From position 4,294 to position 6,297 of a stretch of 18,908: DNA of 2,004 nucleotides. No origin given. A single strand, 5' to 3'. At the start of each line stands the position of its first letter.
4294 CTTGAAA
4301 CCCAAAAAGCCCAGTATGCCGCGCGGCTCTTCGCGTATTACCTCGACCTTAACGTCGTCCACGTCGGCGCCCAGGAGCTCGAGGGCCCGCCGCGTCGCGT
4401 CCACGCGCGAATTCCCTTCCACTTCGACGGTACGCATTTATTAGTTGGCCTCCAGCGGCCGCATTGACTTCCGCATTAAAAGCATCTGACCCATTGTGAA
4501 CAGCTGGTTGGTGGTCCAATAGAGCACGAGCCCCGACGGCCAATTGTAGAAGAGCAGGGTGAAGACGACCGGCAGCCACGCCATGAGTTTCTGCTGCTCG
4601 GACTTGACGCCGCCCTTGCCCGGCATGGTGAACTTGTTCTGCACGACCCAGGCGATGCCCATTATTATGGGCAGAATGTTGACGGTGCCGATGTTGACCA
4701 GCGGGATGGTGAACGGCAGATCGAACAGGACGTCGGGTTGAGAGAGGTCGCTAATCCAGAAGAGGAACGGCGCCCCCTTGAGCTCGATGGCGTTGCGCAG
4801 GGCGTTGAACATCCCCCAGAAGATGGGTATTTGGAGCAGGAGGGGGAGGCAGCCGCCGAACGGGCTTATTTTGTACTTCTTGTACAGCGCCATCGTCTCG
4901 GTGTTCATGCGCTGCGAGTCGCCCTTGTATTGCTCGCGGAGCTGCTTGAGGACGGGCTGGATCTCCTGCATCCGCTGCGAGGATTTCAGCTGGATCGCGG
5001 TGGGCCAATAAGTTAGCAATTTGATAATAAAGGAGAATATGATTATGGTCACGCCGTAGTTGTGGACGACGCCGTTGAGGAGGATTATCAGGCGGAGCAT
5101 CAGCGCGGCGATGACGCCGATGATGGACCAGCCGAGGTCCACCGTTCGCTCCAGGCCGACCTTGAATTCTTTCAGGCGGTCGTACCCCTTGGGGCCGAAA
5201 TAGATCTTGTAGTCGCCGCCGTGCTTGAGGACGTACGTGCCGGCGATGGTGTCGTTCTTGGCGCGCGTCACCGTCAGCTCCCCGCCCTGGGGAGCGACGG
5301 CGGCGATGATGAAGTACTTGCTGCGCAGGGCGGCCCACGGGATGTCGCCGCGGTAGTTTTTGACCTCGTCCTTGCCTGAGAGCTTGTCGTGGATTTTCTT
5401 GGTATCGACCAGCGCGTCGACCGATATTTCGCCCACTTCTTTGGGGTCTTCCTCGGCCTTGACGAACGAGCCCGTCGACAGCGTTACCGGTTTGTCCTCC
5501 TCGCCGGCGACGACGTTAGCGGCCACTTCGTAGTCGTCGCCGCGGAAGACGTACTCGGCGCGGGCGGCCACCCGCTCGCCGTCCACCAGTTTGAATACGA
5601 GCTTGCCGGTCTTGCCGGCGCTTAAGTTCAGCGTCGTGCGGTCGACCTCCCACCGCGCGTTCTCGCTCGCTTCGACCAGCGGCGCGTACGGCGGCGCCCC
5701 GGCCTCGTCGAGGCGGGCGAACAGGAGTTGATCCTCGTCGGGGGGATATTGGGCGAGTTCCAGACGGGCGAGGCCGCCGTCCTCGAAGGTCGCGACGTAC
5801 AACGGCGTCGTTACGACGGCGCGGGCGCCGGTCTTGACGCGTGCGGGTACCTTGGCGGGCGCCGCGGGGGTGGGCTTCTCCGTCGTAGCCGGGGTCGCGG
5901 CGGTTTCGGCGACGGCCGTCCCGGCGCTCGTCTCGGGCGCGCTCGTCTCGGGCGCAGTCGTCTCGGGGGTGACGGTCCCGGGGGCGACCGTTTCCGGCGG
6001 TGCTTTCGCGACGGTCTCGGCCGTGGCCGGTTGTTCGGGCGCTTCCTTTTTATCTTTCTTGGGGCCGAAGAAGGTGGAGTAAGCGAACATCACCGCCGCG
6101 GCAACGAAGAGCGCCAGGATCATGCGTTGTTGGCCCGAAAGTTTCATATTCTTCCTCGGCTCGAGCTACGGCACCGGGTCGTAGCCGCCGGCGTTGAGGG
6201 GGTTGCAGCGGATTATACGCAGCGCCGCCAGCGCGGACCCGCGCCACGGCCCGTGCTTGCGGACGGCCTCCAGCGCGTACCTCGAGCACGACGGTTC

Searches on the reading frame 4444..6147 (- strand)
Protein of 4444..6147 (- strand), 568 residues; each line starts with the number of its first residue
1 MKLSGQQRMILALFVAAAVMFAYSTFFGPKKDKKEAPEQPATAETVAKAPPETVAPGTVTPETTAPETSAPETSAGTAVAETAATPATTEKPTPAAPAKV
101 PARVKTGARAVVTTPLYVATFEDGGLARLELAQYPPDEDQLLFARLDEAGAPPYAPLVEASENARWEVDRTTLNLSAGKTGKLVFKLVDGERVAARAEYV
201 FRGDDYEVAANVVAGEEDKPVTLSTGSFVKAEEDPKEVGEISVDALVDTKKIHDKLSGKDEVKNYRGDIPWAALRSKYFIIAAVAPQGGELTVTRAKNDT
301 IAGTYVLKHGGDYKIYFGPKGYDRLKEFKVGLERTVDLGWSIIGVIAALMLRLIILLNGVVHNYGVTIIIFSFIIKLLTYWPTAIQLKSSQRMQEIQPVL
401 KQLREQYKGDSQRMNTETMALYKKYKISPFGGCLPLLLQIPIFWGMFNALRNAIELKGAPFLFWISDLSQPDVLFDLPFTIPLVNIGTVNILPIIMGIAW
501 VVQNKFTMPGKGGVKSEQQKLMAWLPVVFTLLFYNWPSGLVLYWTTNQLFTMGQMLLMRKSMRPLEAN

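Call 19: find_encoding_contigs(protein=window:4444-6147:-, flank=10000, max_places=10)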
Protein window:4444-6147:- (568 aa): 5 contigs read that carry it; 5 places shown.
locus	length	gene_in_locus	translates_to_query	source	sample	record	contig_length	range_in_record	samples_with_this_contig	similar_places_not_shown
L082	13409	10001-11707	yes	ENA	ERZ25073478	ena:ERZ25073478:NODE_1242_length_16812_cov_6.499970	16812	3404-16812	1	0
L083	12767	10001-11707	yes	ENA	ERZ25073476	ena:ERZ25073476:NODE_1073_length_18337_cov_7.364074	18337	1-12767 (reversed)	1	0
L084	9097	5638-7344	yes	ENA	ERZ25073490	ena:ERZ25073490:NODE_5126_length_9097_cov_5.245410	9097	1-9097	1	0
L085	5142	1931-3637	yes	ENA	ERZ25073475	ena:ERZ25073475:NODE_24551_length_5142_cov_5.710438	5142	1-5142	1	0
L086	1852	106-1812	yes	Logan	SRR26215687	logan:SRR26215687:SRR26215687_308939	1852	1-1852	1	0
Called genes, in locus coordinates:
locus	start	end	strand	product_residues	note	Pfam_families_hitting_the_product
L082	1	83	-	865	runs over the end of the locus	PF02739:5_3_exonuc_N, PF01367:5_3_exonuc, PF00476:DNA_pol_A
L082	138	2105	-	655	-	PF16841:CBM60 (weak)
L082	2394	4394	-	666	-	PF16841:CBM60 (faint)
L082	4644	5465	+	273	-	PF02540:NAD_synthase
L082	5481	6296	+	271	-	PF00590:TP_methylase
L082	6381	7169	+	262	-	PF02405:MlaE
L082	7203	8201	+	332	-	PF01075:Glyco_transf_9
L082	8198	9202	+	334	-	PF01075:Glyco_transf_9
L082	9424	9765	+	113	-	PF00825:Ribonuclease_P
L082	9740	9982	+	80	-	PF01809:YidD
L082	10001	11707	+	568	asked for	PF14849:YidC_periplas, PF02096:60KD_IMP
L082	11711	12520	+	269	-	PF14804:Jag_N, PF01424:R3H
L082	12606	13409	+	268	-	?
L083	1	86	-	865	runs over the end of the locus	PF02739:5_3_exonuc_N, PF01367:5_3_exonuc, PF00476:DNA_pol_A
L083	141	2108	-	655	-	PF16841:CBM60 (weak)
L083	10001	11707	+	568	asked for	PF14849:YidC_periplas, PF02096:60KD_IMP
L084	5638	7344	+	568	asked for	PF14849:YidC_periplas, PF02096:60KD_IMP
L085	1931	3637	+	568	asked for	PF14849:YidC_periplas, PF02096:60KD_IMP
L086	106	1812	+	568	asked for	PF14849:YidC_periplas, PF02096:60KD_IMP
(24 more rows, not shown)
